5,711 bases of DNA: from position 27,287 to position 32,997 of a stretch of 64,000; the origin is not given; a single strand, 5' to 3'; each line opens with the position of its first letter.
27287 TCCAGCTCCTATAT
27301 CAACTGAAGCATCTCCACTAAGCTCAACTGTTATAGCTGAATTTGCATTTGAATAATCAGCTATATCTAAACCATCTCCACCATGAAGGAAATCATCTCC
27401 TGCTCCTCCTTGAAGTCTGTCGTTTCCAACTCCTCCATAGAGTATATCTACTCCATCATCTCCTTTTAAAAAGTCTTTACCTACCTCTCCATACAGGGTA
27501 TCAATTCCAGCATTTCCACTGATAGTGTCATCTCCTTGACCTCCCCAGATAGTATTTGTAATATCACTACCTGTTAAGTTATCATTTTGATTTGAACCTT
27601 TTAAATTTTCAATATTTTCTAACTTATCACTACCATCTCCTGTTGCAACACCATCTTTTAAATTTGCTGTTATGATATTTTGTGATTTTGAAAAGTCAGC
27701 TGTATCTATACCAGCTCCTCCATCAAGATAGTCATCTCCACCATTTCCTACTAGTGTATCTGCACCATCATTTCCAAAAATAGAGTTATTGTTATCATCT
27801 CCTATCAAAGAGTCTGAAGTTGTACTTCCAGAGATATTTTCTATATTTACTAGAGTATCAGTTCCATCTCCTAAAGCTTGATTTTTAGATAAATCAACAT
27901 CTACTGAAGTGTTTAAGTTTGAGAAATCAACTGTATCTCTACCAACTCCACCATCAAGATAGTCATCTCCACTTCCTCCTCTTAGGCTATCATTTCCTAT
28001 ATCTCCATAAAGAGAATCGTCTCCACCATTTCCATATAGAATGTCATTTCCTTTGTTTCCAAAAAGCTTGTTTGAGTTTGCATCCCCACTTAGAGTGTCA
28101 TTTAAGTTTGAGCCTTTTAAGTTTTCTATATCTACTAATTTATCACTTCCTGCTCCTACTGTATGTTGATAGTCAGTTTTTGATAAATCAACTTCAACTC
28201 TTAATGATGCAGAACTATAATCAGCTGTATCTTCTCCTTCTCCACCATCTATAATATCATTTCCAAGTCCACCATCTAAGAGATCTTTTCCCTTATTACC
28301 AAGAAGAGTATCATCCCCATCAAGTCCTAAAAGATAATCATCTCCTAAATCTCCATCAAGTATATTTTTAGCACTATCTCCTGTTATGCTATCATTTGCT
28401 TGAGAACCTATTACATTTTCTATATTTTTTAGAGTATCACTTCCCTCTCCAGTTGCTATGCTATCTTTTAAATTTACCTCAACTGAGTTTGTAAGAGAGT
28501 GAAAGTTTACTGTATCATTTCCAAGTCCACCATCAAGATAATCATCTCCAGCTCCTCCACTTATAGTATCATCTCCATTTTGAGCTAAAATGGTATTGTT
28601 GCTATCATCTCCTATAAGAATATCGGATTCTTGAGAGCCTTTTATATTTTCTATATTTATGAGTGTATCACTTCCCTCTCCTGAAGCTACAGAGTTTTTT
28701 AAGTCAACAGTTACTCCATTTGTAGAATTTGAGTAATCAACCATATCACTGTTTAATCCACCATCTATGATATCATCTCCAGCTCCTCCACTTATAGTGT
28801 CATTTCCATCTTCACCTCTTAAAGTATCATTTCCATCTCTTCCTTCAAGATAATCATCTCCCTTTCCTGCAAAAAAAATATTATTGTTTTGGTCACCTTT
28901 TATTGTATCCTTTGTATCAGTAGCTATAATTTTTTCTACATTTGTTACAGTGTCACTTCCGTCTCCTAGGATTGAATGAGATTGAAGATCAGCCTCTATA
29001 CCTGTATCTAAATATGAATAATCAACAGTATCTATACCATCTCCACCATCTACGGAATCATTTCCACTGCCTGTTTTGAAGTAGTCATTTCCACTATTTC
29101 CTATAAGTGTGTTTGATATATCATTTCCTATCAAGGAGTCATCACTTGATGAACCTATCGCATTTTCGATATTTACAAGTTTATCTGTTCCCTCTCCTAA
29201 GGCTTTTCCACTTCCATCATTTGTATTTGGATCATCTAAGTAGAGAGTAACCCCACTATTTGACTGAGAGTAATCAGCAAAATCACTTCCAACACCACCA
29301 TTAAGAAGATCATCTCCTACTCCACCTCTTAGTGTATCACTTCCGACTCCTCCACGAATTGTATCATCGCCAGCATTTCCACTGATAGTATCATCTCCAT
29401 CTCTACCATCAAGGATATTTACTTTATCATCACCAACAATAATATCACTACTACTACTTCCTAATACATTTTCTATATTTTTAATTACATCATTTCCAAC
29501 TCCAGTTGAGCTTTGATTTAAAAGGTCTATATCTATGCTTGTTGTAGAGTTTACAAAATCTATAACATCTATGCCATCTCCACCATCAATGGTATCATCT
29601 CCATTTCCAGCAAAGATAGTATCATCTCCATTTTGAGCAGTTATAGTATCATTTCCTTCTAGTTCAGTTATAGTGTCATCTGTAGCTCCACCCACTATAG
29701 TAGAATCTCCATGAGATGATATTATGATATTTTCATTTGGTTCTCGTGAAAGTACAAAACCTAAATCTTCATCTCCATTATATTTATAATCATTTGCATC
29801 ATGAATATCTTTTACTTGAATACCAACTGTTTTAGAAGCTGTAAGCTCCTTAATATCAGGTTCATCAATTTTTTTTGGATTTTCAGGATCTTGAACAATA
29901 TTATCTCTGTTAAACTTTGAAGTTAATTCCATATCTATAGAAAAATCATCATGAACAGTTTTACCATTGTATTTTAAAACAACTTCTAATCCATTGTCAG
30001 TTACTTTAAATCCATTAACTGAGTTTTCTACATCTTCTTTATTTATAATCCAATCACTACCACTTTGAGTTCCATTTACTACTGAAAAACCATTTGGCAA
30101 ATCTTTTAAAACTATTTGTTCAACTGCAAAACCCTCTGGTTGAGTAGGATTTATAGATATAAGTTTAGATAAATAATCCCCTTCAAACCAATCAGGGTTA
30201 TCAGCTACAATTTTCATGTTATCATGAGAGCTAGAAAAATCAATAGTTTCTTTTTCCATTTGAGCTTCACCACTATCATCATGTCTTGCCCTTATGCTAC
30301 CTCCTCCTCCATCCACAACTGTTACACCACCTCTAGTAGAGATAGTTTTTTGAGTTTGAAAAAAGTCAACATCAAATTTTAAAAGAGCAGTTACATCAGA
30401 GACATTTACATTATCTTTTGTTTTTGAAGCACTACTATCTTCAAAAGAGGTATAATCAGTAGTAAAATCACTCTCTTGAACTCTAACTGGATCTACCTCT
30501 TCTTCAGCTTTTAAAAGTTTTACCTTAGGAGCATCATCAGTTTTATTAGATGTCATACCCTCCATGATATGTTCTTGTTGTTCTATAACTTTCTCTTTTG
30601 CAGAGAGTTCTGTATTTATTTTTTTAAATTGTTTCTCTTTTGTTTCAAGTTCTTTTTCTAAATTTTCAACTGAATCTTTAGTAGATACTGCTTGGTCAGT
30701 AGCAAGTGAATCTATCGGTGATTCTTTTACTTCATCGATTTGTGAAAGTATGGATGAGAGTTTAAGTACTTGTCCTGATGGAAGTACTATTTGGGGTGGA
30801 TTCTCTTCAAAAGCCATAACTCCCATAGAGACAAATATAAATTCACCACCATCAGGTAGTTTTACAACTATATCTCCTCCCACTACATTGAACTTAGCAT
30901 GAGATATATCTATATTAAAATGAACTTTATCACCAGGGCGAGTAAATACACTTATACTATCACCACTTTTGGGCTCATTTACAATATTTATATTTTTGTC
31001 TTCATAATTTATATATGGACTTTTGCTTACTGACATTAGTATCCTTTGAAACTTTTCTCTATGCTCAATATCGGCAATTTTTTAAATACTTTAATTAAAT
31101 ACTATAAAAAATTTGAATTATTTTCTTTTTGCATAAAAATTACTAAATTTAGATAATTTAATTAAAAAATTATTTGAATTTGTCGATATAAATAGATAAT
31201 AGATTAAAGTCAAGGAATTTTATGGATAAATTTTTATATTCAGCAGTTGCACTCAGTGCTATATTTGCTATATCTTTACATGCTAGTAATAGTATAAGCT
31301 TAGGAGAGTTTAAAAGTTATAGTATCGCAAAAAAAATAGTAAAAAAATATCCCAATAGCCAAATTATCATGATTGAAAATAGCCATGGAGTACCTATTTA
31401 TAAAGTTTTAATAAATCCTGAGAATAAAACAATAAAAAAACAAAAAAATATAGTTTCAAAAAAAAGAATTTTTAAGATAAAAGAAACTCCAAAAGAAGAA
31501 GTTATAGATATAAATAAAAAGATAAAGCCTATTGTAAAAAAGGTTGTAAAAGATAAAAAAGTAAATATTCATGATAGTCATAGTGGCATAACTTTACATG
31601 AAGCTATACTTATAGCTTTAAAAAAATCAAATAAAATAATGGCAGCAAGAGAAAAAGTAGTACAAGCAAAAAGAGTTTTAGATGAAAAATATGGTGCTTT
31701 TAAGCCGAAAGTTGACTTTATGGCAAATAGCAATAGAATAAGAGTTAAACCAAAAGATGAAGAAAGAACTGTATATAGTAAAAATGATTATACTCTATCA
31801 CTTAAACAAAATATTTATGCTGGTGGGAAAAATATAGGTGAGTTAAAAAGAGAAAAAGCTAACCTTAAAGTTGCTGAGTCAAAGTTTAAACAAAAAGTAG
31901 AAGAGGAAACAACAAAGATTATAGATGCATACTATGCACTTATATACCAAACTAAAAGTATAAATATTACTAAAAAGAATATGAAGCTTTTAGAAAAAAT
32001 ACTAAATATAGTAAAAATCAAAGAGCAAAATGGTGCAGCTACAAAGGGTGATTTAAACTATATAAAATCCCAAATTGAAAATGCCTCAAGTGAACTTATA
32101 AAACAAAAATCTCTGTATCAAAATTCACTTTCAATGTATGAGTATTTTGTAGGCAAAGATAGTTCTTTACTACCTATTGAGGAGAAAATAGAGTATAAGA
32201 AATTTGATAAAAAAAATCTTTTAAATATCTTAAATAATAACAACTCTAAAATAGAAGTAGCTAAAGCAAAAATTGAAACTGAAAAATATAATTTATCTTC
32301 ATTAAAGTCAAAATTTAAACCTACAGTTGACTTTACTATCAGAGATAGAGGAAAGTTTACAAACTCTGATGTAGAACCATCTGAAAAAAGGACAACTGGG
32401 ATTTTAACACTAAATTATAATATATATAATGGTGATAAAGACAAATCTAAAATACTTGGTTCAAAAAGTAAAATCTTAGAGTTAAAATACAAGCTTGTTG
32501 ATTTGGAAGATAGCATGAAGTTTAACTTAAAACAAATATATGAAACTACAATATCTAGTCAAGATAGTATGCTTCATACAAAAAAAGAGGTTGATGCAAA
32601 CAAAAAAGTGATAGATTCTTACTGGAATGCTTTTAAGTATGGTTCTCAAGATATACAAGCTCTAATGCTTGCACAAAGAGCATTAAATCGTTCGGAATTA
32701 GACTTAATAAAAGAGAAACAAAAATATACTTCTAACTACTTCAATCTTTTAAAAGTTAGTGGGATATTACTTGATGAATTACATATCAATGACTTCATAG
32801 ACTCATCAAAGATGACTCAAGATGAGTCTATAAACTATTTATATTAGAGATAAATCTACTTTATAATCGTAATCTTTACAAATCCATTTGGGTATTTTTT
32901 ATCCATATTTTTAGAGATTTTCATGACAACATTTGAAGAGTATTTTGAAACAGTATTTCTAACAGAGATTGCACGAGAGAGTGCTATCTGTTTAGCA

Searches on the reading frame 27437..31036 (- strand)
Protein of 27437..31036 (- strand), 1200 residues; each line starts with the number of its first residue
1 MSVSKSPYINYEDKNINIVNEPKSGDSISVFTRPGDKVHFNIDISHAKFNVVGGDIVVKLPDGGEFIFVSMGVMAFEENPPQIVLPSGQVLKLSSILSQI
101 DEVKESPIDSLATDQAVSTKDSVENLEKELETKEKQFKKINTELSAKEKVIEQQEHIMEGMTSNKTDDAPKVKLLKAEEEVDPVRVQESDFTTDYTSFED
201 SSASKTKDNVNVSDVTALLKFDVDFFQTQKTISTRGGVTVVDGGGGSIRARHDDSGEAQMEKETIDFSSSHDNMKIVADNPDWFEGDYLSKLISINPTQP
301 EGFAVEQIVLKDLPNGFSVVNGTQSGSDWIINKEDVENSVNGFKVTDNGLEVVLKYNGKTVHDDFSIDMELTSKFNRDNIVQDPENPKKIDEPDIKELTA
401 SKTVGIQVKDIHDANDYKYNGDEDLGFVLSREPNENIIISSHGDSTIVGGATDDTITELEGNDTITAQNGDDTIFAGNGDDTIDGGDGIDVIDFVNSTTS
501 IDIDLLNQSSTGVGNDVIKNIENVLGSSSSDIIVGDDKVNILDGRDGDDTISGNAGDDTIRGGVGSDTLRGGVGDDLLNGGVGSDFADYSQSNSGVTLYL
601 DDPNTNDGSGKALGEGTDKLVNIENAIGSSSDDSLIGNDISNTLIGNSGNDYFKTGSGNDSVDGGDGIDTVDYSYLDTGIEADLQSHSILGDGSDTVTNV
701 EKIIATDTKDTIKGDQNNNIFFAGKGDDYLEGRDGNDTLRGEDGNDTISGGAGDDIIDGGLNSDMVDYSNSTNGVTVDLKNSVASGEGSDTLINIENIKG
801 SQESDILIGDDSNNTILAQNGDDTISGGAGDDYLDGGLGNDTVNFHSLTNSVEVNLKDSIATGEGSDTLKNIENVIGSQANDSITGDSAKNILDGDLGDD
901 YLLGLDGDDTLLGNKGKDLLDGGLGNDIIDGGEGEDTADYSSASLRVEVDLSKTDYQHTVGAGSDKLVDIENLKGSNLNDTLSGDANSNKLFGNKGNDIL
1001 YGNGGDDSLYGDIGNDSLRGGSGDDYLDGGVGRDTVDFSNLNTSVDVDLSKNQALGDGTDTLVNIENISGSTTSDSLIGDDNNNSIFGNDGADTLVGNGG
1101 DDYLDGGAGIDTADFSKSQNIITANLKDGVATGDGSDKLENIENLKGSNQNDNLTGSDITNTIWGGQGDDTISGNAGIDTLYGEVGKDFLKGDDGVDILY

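Call 59: search_protein_families(library=pfam, proteins=[window:27437-31036:-], max_evalue=1)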
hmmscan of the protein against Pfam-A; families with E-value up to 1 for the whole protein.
window:27437-31036:- (1200 aa): 2 families
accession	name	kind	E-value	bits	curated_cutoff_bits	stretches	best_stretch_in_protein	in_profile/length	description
PF00353.25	HemolysinCabind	-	4.8e-75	247.4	23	14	808-843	1-36/36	RTX calcium-binding nonapeptide repeat (4 copies)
PF06818.20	Fez1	-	0.5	11.2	34.4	1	115-224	32-139/199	Fez1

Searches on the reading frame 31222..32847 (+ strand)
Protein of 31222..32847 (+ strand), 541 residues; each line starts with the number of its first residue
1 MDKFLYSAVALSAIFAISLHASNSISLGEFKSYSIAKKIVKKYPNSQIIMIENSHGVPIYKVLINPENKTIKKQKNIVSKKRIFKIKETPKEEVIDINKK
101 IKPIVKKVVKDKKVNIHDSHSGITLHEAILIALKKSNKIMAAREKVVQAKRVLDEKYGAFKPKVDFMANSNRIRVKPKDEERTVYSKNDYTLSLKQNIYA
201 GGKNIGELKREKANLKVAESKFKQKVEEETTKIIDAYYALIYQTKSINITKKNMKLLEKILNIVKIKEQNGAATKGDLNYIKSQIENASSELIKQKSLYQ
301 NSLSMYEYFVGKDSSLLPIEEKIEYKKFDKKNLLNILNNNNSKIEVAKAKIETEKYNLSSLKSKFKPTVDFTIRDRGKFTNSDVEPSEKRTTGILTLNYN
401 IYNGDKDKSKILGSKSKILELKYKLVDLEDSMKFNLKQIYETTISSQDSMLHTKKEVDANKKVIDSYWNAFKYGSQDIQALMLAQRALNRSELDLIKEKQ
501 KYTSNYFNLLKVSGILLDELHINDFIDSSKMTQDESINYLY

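Call 6: search_protein_families(library=pfam, proteins=[window:31222-32847:+])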
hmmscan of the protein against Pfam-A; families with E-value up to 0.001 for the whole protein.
window:31222-32847:+ (541 aa): 1 family
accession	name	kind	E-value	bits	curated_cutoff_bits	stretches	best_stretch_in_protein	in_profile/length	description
PF02321.23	OEP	-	1.9e-41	142.4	22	2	125-311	1-187/187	Outer membrane efflux protein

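Call 10: find_related_loci(query=window:31222-32847:+, collection=genome_contigs, flank=10000)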
Query window:31222-32847:+ (541 aa) in genome_contigs; peptide patterns used: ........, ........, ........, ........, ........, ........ (x = any residue, [..] = any of these).
168 stretches matched a pattern; 4 encode a relative of the query (tblastn E <= 1e-3); 4 distinct loci.
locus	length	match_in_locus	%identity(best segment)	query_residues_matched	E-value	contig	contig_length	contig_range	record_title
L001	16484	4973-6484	57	1-538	0e+0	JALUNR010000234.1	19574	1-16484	MAG: Campylobacterales bacterium isolate S145_metabat2_scaf2bin.097 S145_NODE_816_length_19574_cov_25.194683, whole geno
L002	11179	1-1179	49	139-527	4e-110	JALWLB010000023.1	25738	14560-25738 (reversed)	MAG: Campylobacterales bacterium isolate M17_metabat2_scaf2bin.034 M17_NODE_1308_length_25738_cov_2.691344, whole genome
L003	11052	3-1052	50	191-539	2e-100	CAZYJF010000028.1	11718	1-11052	MAG TPA_asm: uncultured Sulfurospirillum sp. isolate SRP144503_co1_99 genome assembly, contig: NODE_403_length_11718_cov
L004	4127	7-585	55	346-538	4e-68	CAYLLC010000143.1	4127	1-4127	MAG TPA_asm: uncultured Sulfurospirillum sp. isolate SRP163575_co1_347 genome assembly, contig: NODE_46970_length_4127_c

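Call 13: find_encoding_contigs(protein=window:31222-32847:+, flank=10000, max_places=10)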
Protein window:31222-32847:+ (541 aa): 2 contigs read that carry it; 1 place shown.
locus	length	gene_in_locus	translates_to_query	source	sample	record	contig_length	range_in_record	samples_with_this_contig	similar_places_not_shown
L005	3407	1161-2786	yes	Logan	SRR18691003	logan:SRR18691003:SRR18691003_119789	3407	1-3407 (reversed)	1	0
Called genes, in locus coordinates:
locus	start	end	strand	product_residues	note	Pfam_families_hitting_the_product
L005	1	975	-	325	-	?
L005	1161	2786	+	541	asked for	PF02321:OEP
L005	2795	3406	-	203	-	?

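Call 16: find_related_loci(query=A2, collection=metagenome_contigs, flank=10000)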
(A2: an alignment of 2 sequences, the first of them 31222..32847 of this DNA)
Query A2 (541 aa) in metagenome_contigs; peptide patterns used: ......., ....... (x = any residue, [..] = any of these).
600 stretches matched a pattern (row limit reached: there are more); 2 encode a relative of the query (tblastn E <= 1e-3); 2 distinct loci.
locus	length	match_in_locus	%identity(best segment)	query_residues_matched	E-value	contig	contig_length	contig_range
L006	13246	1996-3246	43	122-537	1e-96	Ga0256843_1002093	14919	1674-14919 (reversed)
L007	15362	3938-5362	41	58-531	3e-115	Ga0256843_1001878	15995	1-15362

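Call 77: search_protein_families(library=ncbifam, proteins=[window:31222-32847:+], max_evalue=0.001)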
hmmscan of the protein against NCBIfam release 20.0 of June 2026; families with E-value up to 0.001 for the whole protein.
window:31222-32847:+ (541 aa): 2 families
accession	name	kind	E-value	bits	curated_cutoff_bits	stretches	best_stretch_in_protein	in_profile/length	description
TIGR01844.1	type_I_sec_TolC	subfamily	5.6e-40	137.6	225.15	1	124-518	4-402/414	TolC family outer membrane protein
TIGR01845.1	outer_NodT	subfamily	1.5e-12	47.1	210.05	1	125-314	59-252/460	efflux transporter outer membrane subunit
